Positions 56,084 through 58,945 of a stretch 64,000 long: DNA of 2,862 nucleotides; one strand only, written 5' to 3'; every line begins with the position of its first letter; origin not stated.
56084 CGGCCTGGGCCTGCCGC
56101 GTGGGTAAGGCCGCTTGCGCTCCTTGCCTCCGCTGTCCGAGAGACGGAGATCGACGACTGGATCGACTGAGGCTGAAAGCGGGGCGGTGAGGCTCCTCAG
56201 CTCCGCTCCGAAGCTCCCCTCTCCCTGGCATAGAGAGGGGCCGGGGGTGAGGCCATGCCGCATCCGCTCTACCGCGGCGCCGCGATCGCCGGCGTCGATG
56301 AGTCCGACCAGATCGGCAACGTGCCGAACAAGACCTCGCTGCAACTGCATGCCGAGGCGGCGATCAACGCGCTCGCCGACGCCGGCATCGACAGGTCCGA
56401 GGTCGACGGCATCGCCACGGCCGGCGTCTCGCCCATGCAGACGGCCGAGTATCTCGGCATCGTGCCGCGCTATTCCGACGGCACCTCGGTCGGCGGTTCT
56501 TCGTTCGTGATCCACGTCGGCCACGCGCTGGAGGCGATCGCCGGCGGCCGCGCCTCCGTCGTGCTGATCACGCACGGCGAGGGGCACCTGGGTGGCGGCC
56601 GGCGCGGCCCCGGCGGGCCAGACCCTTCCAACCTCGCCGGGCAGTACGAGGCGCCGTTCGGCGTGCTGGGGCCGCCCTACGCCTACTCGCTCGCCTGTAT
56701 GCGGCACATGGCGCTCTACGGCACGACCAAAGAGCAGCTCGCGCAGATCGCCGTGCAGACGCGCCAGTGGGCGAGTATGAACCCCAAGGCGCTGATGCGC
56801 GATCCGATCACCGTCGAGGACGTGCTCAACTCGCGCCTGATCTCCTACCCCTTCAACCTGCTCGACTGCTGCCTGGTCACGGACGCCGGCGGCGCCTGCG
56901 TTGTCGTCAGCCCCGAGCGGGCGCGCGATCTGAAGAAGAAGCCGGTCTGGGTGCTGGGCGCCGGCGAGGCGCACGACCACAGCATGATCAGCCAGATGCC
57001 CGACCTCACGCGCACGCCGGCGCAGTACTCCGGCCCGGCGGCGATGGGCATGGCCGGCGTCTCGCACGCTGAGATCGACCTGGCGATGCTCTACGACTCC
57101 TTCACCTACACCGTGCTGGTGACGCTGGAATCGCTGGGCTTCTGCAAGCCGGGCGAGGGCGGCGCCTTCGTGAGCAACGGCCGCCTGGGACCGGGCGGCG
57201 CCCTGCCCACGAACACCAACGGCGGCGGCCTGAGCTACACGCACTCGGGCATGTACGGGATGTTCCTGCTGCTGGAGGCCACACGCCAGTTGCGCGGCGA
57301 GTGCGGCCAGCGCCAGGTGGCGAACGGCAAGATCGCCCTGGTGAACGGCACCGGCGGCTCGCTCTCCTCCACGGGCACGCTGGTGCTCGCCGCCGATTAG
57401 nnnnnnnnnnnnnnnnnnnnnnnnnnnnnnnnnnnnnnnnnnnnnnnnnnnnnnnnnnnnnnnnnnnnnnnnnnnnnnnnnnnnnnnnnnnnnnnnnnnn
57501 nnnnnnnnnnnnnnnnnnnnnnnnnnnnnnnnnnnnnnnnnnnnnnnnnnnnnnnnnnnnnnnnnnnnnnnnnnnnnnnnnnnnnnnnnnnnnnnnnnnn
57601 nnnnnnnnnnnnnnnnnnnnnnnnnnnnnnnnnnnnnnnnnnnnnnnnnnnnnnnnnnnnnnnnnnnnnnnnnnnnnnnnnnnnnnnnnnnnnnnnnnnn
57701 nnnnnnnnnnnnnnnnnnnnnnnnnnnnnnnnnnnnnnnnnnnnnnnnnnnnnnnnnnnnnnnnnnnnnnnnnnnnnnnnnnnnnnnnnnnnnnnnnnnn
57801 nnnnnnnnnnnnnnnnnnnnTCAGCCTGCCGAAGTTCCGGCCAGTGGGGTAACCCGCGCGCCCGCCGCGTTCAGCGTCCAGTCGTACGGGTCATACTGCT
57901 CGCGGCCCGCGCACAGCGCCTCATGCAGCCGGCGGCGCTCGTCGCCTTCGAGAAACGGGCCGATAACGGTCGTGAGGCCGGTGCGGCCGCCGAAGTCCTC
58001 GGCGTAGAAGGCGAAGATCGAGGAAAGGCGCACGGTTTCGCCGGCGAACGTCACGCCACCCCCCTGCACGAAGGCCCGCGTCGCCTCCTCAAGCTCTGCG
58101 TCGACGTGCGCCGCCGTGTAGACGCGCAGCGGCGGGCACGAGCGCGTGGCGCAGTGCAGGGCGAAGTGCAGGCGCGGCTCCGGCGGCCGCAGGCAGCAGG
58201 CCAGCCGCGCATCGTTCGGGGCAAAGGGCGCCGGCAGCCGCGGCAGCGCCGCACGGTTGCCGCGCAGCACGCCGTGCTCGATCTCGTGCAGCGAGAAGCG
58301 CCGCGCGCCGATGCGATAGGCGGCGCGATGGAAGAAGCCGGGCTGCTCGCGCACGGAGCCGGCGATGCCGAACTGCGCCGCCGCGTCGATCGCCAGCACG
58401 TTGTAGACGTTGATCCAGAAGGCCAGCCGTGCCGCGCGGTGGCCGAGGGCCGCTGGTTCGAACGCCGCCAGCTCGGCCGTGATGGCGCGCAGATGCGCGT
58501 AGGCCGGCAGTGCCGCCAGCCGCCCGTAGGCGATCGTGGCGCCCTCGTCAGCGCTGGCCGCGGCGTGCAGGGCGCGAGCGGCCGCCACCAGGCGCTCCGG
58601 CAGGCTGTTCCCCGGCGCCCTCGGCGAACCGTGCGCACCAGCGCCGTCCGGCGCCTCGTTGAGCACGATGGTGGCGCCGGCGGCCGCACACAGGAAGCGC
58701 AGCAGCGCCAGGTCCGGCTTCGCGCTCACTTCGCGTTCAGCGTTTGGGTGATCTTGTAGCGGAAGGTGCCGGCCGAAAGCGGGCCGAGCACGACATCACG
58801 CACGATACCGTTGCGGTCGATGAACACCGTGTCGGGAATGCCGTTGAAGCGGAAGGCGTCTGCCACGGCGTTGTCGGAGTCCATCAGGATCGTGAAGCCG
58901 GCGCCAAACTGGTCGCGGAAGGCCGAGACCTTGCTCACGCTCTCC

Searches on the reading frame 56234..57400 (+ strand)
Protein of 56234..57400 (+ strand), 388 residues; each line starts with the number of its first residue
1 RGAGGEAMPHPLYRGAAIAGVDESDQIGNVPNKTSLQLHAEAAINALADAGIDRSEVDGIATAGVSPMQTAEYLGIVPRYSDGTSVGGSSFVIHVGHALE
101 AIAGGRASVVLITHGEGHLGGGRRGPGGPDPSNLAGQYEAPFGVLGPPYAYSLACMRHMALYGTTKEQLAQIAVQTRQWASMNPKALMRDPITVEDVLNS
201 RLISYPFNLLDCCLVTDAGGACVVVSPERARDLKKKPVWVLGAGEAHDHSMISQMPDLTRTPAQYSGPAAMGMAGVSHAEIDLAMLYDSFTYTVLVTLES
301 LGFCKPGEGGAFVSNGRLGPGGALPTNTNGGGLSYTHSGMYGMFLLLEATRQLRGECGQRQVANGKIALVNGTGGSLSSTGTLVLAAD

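Call 30: search_protein_families(library=pfam, proteins=[window:56234-57400:+], max_evalue=0.00001)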
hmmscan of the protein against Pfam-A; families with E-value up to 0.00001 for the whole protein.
window:56234-57400:+ (388 aa): 1 family
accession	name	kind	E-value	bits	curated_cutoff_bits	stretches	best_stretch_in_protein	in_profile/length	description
PF22691.2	Thiolase_C_1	-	3.9e-62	208.7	28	1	244-386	1-143/144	Thiolase C-terminal domain-like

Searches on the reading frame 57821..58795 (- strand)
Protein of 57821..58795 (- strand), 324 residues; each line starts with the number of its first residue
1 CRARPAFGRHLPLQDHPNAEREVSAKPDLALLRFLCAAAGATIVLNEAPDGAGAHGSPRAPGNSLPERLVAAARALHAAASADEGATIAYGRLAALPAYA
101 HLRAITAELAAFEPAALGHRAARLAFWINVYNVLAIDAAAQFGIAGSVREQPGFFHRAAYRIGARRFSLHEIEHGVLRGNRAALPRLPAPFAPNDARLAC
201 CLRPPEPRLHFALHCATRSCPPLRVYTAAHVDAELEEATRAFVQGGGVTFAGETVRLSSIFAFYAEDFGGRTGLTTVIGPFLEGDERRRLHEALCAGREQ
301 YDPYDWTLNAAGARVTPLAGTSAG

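Call 30: search_protein_families(library=pfam, proteins=[window:57821-58795:-], max_evalue=0.00001)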
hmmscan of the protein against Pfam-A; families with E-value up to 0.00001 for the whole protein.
window:57821-58795:- (324 aa): 1 family
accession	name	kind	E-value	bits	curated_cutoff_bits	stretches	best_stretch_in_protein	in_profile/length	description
PF04784.19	DUF547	-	2.1e-37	128.3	27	1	120-243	6-125/125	Protein of unknown function, DUF547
